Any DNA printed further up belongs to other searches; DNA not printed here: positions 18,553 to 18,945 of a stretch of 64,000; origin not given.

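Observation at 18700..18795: Phage mini-gene encoding a bare type-IV prepilin N-terminus, translationally coupled to the next gene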

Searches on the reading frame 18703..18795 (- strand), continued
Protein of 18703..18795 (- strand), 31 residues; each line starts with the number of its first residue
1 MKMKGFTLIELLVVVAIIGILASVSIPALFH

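Call 39: find_related_loci(query=A1, collection=viral_contigs, flank=2500)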
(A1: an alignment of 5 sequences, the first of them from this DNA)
Query A1 (31 aa) in viral_contigs; peptide patterns used: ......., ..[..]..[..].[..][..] (x = any residue, [..] = any of these).
407 stretches matched a pattern; 207 encode a relative of the query (tblastn E <= 1e-3); the best 80 are kept; 80 distinct loci.
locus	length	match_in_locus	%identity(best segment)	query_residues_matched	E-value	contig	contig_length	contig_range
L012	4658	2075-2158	79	4-31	9e-10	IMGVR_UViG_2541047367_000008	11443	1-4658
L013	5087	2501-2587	72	1-29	1e-9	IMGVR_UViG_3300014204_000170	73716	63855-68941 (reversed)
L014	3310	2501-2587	66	1-29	2e-9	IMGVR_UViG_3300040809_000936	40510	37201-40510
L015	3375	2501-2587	66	1-29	2e-9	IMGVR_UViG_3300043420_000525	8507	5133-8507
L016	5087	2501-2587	66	1-29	2e-9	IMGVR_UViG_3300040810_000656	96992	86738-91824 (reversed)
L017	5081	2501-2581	74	2-28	2e-9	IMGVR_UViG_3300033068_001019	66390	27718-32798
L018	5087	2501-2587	69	1-29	4e-9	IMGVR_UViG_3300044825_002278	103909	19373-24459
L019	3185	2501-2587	66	1-29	6e-9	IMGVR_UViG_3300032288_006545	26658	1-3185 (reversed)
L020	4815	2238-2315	77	4-29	7e-9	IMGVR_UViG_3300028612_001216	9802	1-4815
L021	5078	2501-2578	73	4-29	6e-9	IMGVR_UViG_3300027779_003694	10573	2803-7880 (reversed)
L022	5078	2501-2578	73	4-29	6e-9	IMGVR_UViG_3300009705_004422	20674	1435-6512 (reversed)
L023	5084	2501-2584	68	2-29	7e-9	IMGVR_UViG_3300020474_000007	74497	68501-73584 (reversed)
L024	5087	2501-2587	76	2-30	7e-9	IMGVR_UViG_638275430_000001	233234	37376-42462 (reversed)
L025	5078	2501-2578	77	4-29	7e-9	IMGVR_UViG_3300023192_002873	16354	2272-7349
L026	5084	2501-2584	68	2-29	7e-9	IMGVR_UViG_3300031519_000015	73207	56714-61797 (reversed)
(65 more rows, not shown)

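Call 41: get_annotated_region(hit=H21, flank=1200)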
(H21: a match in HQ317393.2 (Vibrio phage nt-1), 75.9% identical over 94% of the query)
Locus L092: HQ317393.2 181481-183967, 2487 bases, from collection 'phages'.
description: Vibrio phage nt-1, complete genome.
organism: Vibrio phage nt-1 (NCBI taxid 115992)
taxonomy: Viruses; Duplodnaviria; Heunggongvirae; Uroviricota; Caudoviricetes; Straboviridae; Mylasvirus; Mylasvirus persius
host: Vibrio natriegens HER1138; source: Atlantic:Sarah's Creek; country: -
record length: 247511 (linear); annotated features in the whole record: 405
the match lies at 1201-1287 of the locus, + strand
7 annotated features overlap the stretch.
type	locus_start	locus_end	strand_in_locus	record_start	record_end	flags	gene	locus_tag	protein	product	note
CDS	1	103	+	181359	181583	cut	-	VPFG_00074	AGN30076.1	hypothetical protein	ORF291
CDS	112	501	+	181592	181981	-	-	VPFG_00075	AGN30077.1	hypothetical protein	ORF292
CDS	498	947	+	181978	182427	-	-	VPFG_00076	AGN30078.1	hypothetical protein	ORF293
CDS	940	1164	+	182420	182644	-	-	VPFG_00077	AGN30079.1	hypothetical protein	ORF294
CDS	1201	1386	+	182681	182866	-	-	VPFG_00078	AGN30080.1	hypothetical protein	ORF295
CDS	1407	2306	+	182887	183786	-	td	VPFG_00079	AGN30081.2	Td dTMP (thymidylate) synthase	-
CDS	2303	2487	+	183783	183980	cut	-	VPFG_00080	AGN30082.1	hypothetical protein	ORF297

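Call 42: get_annotated_region(hit=H29, flank=1200)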
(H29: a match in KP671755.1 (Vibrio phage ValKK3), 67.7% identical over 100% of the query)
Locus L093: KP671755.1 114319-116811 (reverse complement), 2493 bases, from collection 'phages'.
description: Vibrio phage ValKK3, complete genome.
organism: Vibrio phage ValKK3 (NCBI taxid 1610855)
taxonomy: Viruses; Duplodnaviria; Heunggongvirae; Uroviricota; Caudoviricetes; Straboviridae; Schizotequatrovirus; Schizotequatrovirus valkk3
host: Vibrio alginolyticus ATCC 17749; source: marine sediment; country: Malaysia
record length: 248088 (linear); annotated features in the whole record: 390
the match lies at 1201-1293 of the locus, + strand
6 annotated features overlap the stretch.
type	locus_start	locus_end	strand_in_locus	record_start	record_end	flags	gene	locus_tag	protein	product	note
CDS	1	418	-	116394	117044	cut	-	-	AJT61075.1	homing endonuclease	ORF234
CDS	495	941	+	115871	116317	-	-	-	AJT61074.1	hypothetical protein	ORF233; Peptidyl-tRNA hydrolase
CDS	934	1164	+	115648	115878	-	-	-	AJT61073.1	hypothetical protein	ORF232; AAT_I superfamily: acetylornithine transaminase protein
CDS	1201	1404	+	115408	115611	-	-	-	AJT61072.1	hypothetical protein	ORF231; PulG: Type II secretory pathway, pseudopilin PulG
CDS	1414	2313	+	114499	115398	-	-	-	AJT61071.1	thymidylate synthase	ORF230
CDS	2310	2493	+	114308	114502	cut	-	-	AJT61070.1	hypothetical protein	ORF229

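Call 43: get_annotated_region(hit=H55, flank=1200)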
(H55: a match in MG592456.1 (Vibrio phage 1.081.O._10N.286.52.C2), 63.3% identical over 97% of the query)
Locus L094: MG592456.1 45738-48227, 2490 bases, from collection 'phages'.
description: Vibrio phage 1.081.O._10N.286.52.C2, partial genome.
organism: Vibrio phage 1.081.O._10N.286.52.C2 (NCBI taxid 2070722)
taxonomy: Viruses; Duplodnaviria; Heunggongvirae; Uroviricota; Caudoviricetes; Straboviridae; Schizotequatrovirus
host: Shewanella; source: iron chloride precipitation of 0.2um-filtered seawater, resuspended in oxalate solution; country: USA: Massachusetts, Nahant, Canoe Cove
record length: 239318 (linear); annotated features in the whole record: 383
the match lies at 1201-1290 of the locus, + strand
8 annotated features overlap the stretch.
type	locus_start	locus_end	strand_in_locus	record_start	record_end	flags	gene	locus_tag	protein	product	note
CDS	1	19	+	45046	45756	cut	-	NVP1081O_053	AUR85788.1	hypothetical protein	NVP1081O_053; aclame_best_match:protein:vir:5332; tara_best_match:OM-RGC.v1.012933651; ...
CDS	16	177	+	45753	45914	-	-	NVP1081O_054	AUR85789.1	hypothetical protein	NVP1081O_054; aclame_best_match:protein:vir:5333; tara_best_match:OM-RGC.v1.037561030; cvp_best_match:CAMPEP_0000001418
CDS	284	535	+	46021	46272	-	-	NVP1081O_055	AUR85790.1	hypothetical protein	NVP1081O_055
CDS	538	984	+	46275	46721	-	-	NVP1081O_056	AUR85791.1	peptidyl-tRNA hydrolase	NVP1081O_056; aclame_best_match:protein:vir:5337; tara_best_match:OM-RGC.v1.024557336; cvp_best_match:RF_PEP_34419263; ...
CDS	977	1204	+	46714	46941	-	-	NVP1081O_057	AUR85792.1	hypothetical protein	NVP1081O_057; aclame_best_match:protein:vir:5338; tara_best_match:OM-RGC.v1.034424281; cvp_best_match:CAMPEP_0000001098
CDS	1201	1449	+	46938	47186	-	-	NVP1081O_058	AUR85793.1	TMhelix containing protein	NVP1081O_058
CDS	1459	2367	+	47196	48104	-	-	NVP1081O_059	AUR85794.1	thymidylate synthase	NVP1081O_059; aclame_best_match:protein:vir:5340; tara_best_match:OM-RGC.v1.007140072; cvp_best_match:RF_PEP_34419266; ...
CDS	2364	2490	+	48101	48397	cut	-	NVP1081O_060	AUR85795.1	hypothetical protein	NVP1081O_060; aclame_best_match:protein:vir:5343; tara_best_match:OM-RGC.v1.031318442; cvp_best_match:RF_PEP_34419269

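Call 44: get_annotated_region(hit=H123, flank=1200)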
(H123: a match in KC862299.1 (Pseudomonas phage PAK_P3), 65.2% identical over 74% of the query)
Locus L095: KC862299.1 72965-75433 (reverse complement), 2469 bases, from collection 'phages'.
description: Pseudomonas phage PAK_P3, complete genome.
organism: Pseudomonas phage PAK_P3 (NCBI taxid 981431)
taxonomy: Viruses; Duplodnaviria; Heunggongvirae; Uroviricota; Caudoviricetes; Nankokuvirus; Nankokuvirus PAKP3
host: Pseudomonas aeruginosa PAK; source: -; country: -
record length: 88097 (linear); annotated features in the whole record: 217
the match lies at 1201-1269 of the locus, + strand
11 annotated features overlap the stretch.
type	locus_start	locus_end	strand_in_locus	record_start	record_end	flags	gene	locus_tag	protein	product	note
CDS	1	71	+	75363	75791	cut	-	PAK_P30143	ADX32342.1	hypothetical protein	Nucleoside/nucleotide kinase (NK) is a protein superfamily consisting of multiple families of enzymes that share ...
CDS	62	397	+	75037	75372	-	-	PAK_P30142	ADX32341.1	hypothetical protein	-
CDS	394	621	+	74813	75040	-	-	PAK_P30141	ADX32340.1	hypothetical protein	-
CDS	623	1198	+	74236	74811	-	-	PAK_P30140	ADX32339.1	hypothetical protein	-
CDS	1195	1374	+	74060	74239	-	-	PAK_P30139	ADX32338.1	hypothetical protein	Type II secretory pathway, pseudopilin PulG [Cell motility and secretion / Intracellular trafficking and secretion]; ...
CDS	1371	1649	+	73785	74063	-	-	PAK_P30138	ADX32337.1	hypothetical protein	-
CDS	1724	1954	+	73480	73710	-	-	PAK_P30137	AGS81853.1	hypothetical protein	-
regulatory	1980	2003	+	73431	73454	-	-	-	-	terminator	Rho-Independent Terminator (RNA-Seq)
regulatory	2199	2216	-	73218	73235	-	-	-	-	terminator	putative terminator(RNA-Seq)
CDS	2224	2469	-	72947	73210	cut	-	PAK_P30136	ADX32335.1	hypothetical protein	-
ncRNA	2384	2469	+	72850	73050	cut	-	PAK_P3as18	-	putative antisense RNA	Annotation based on RNA-Seq data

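Call 45: get_annotated_region(hit=H106, flank=1200)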
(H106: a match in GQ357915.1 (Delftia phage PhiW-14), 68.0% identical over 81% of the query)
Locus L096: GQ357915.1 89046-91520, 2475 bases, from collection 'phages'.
description: Delftia phage PhiW-14, complete genome.
organism: Delftia phage PhiW-14 (NCBI taxid 665032)
taxonomy: Viruses; Duplodnaviria; Heunggongvirae; Uroviricota; Caudoviricetes; Ionavirus; Ionavirus W14
host: Delftia acidovorans; source: -; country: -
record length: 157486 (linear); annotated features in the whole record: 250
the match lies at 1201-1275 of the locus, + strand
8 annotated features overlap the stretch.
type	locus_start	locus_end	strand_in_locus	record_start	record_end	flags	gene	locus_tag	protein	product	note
CDS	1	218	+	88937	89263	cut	115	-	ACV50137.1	hypothetical protein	-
CDS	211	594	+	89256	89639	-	116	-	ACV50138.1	hypothetical protein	-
CDS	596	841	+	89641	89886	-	117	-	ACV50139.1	hypothetical protein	-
CDS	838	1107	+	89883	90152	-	118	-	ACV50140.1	hypothetical protein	-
CDS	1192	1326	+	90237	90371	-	119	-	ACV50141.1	conserved hypothetical protein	similar to YP_001293355.1 hypothetical protein PPF10_gp011 [Pseudomonas phage F10] & NP_899278.1 hypothetical protein ...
CDS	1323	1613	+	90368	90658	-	120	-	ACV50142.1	conserved hypothetical protein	similar to NP_943985.1 hypothetical protein Aeh1p107 [Aeromonas phage Aeh1]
CDS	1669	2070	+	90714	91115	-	121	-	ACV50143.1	hypothetical protein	-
CDS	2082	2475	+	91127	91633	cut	122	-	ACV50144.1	hypothetical protein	-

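Call 51: search_protein_families(library=phrogs, proteins=[window:18703-18795:-, L004:2501-2701:+, L006:2501-2728:+, L095:1195-1374:+, L096:1192-1326:+], max_evalue=0.01)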
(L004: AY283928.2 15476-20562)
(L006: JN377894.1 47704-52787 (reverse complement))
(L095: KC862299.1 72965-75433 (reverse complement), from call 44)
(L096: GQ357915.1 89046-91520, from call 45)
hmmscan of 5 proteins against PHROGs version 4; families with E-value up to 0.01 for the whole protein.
seq(31 aa): 6 families
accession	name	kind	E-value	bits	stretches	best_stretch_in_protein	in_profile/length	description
phrog_13280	-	unknown function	2e-11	44.6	1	1-30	1-30/67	-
phrog_11263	-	unknown function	1.3e-09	38.7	1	3-29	1-27/72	-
phrog_27437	-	unknown function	7.9e-09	36.8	1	3-28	7-32/140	-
phrog_3433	-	moron, auxiliary metabolic gene and host takeover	1.3e-08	36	1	2-30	18-46/127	pilin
phrog_10597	-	unknown function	9.9e-08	32.8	1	2-25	3-26/59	-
phrog_11596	-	unknown function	8.8e-07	29.9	1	2-29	4-31/187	-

L004:2501-2701:+ (66 aa): 6 families
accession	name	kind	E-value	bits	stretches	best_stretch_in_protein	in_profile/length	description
phrog_13280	-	unknown function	5.7e-43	145.6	1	1-66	1-67/67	-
phrog_11596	-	unknown function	2e-07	32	1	2-25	4-27/187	-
phrog_10597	-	unknown function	2.7e-06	28.2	1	2-24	3-25/59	-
phrog_3433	-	moron, auxiliary metabolic gene and host takeover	8.5e-06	26.9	1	2-36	18-52/127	pilin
phrog_11263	-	unknown function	1.6e-05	25.6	1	3-28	1-26/72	-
phrog_27437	-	unknown function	1.8e-05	26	1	2-42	6-41/140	-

L006:2501-2728:+ (75 aa): 6 families
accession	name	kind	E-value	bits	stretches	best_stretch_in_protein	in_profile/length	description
phrog_11263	-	unknown function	1.3e-44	150.9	1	3-75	1-72/72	-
phrog_27437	-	unknown function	5.6e-10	40.6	1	3-32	7-36/140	-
phrog_11596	-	unknown function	3.6e-07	31.2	1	4-30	6-32/187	-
phrog_13280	-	unknown function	5.4e-07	30.4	1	1-33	1-33/67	-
phrog_3433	-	moron, auxiliary metabolic gene and host takeover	6.6e-06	27.3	1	4-31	20-47/127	pilin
phrog_10597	-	unknown function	0.00016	22.5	1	3-26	4-27/59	-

L095:1195-1374:+ (59 aa): 6 families
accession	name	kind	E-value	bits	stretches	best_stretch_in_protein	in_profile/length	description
phrog_10597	-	unknown function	2.2e-44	150.2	1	1-59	1-59/59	-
phrog_13280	-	unknown function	4.4e-07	30.7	1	3-27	2-26/67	-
phrog_27437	-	unknown function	7.3e-07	30.5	1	1-28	4-31/140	-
phrog_3433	-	moron, auxiliary metabolic gene and host takeover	5.3e-05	24.4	1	2-45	17-61/127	pilin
phrog_11263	-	unknown function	8.6e-05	23.3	1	5-32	2-29/72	-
phrog_11596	-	unknown function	0.0015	19.3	1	1-27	2-28/187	-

L096:1192-1326:+ (44 aa): 6 families
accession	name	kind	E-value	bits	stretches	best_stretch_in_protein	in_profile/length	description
phrog_10597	-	unknown function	2e-11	44.6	1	1-27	1-27/59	-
phrog_27437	-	unknown function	2.4e-11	45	1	1-33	4-36/140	-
phrog_11263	-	unknown function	6e-10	39.8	1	5-33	2-30/72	-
phrog_13280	-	unknown function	2e-08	35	1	5-29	4-28/67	-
phrog_3433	-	moron, auxiliary metabolic gene and host takeover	3.8e-08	34.5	1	4-38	19-56/127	pilin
phrog_11596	-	unknown function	4.8e-07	30.8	1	5-37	6-38/187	-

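Call 52: search_protein_representatives(protein=window:18703-18795:-)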
Query: 31 residues. Proteins with E-value up to 0.001 (for the whole library): 3341; up to 1e-10: 1; up to 1e-30: 0. The best 150 are listed.
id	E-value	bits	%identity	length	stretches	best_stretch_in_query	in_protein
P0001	4.9e-11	55.1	67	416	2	3-30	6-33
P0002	1.2e-10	54.0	71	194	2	3-28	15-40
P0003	1.4e-09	50.9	68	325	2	2-29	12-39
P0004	4.9e-09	49.2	100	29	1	3-31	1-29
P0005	7.0e-09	48.8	65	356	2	3-28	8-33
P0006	1.3e-08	48.0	70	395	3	4-29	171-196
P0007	1.5e-08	47.9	68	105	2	3-28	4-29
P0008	1.5e-08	47.8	65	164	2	1-29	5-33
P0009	1.9e-08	47.6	66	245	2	1-29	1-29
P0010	3.5e-08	46.7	71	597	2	4-29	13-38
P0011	4.5e-08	46.4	52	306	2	2-29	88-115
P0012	4.6e-08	46.4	64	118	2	4-28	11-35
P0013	6.0e-08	46.1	57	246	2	2-28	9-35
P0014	6.9e-08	45.9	63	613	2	4-29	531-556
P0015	8.0e-08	45.7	62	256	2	3-28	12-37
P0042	4.7e-06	40.5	79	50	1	2-30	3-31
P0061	1.4e-05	39.1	73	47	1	1-30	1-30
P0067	1.9e-05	38.7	79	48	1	1-29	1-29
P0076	2.4e-05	38.4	71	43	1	2-29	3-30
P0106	4.3e-05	37.7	76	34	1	1-29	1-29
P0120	5.3e-05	37.4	81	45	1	3-29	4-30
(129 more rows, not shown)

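Call 57: list_cluster_members(proteins=[window:18703-18795:-, P0004, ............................, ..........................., P0106, P0042, P0120, P0067, P0076, P0061])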
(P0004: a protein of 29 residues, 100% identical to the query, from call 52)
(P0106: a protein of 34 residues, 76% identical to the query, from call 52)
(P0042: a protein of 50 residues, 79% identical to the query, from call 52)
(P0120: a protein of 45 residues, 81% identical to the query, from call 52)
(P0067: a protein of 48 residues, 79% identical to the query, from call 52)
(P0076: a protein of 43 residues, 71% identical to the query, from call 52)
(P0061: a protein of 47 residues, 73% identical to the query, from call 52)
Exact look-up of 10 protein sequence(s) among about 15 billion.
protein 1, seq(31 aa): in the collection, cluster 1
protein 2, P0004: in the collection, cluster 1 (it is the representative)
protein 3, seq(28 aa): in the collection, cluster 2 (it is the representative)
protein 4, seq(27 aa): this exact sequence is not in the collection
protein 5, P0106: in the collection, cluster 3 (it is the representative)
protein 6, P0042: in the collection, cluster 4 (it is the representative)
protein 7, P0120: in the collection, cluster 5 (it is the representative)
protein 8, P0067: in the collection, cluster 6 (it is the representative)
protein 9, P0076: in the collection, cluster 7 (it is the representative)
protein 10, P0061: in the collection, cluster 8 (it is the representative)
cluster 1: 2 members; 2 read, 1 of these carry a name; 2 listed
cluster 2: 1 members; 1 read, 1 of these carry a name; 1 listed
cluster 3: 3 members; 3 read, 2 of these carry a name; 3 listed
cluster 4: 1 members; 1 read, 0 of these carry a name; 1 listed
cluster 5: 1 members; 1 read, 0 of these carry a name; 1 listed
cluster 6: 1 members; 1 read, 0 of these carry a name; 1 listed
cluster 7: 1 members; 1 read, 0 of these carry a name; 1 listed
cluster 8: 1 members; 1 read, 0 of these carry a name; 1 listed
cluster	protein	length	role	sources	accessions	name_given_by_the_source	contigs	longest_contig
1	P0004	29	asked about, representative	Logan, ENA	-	-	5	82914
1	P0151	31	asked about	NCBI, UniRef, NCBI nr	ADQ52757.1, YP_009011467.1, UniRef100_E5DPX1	hypothetical protein CL89_gp038 [Aeromonas phage PX29] | Prepilin-type N-terminal cleavage/methylation domain-containing protein n=1 Tax=Aeromonas ...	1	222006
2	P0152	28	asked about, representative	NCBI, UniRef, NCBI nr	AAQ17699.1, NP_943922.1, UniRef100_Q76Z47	hypothetical protein Aeh1ORF040c [Aeromonas phage Aeh1] | Prepilin-type N-terminal cleavage/methylation domain-containing protein n=1 Tax=Aeromonas ... | hypothetical protein Aeh1p044 [Aeromonas phage Aeh1]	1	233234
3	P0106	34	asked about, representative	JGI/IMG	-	prepilin-type N-terminal cleavage/methylation domain-containing protein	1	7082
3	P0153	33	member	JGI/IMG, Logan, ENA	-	prepilin-type N-terminal cleavage/methylation domain-containing protein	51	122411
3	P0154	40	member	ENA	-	-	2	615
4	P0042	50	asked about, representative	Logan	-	-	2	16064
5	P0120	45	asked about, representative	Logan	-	-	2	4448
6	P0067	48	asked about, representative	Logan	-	-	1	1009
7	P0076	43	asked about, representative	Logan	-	-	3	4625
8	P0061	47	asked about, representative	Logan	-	-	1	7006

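Call 58: find_encoding_contigs(protein=P0153, flank=5000, max_places=6)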
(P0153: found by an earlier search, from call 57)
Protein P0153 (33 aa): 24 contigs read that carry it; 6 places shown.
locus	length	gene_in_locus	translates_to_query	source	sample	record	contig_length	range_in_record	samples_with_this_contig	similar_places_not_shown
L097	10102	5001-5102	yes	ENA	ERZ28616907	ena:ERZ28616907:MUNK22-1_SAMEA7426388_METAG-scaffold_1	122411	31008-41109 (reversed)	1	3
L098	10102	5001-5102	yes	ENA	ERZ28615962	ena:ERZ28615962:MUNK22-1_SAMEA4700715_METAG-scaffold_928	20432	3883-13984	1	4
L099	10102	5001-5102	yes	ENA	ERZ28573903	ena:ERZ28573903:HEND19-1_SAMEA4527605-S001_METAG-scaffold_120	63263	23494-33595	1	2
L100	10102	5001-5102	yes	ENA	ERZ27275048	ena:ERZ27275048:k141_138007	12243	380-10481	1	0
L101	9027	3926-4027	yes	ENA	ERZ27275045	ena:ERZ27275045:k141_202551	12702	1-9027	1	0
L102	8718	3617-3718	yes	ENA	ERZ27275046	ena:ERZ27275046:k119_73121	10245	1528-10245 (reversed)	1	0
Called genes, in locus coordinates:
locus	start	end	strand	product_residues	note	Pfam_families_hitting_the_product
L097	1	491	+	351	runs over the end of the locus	-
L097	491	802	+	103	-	-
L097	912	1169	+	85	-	-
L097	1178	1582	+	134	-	-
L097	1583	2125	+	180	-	-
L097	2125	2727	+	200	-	-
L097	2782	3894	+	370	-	-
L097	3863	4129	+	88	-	-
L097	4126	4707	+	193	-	-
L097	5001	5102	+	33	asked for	PF07963:N_methyl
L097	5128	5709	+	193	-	-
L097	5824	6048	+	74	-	-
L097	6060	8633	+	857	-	PF00004:AAA (faint), PF07726:AAA_3 (faint), PF07728:AAA_5 (faint), PF13401:AAA_22 (faint)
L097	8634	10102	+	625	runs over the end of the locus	PF13203:DUF2201_N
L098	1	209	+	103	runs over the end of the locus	-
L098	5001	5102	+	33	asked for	PF07963:N_methyl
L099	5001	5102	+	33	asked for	PF07963:N_methyl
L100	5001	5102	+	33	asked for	PF07963:N_methyl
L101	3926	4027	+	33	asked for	PF07963:N_methyl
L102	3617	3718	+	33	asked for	PF07963:N_methyl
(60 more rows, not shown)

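Call 61: search_protein_families(library=phrogs, proteins=[L097:2782-3894:+, L097:6060-8633:+, L097:5128-5709:+, L097:4126-4707:+, L097:1583-2125:+, L097:2125-2727:+, L097:1178-1582:+, L097:491-802:+], max_evalue=0.001)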
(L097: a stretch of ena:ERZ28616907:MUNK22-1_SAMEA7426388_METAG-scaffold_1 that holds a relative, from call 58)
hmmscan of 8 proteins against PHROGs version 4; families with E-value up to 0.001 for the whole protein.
L097:2782-3894:+ (370 aa): 2 families
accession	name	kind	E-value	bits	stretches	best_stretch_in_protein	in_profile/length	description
phrog_2087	-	unknown function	1.1e-109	367.5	1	3-356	6-352/360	-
phrog_23737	-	unknown function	1.5e-25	90.8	1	157-367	2-207/212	-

L097:6060-8633:+ (857 aa): 13 families
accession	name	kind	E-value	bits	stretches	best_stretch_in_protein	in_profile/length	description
phrog_1297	-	other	2.2e-33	116.7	2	365-557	16-180/356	ATPase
phrog_3757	-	unknown function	3e-09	37.8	1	336-410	89-162/367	-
phrog_11838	-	DNA, RNA and nucleotide metabolism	1.3e-08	35.4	0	31-74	38-81/420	clamp loader of DNA polymerase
phrog_168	-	DNA, RNA and nucleotide metabolism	3.7e-08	34.4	1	376-586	45-201/314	clamp loader of DNA polymerase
phrog_16335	-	other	1.1e-07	32.3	1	372-522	24-142/267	ATPase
phrog_5846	-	DNA, RNA and nucleotide metabolism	2.3e-07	31.4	0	362-417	27-67/380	clamp loader of DNA polymerase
phrog_249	-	moron, auxiliary metabolic gene and host takeover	6e-07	30.1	0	304-426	54-180/380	porphyrin biosynthesis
phrog_9172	-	unknown function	9.8e-07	28.9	1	27-68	101-142/509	-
phrog_21479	-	unknown function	6e-06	27.2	0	374-415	26-67/68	-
phrog_243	-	DNA, RNA and nucleotide metabolism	1.6e-05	25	0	362-405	23-66/273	DnaB-like replicative helicase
phrog_5534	-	unknown function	0.00019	21.7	0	378-423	31-76/273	-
phrog_10401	-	other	0.00029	20.7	0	378-410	464-496/667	ATPase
phrog_5484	-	DNA, RNA and nucleotide metabolism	0.0006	20.4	0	351-398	7-52/239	DnaA-like replication initiation protein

L097:5128-5709:+ (193 aa): 1 family
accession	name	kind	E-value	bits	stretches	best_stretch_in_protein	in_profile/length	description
phrog_1383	-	head and packaging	1.3e-55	188.8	1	12-187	6-181/187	virion structural protein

L097:4126-4707:+ (193 aa): 2 families
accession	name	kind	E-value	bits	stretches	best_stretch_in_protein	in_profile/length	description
phrog_19575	-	unknown function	2.3e-19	71.1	1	6-187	7-192/199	-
phrog_33832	-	unknown function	3e-17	63.8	1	3-140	3-135/179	-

L097:1583-2125:+ (180 aa): 0 families

L097:2125-2727:+ (200 aa): 0 families

L097:1178-1582:+ (134 aa): 0 families

L097:491-802:+ (103 aa): 0 families
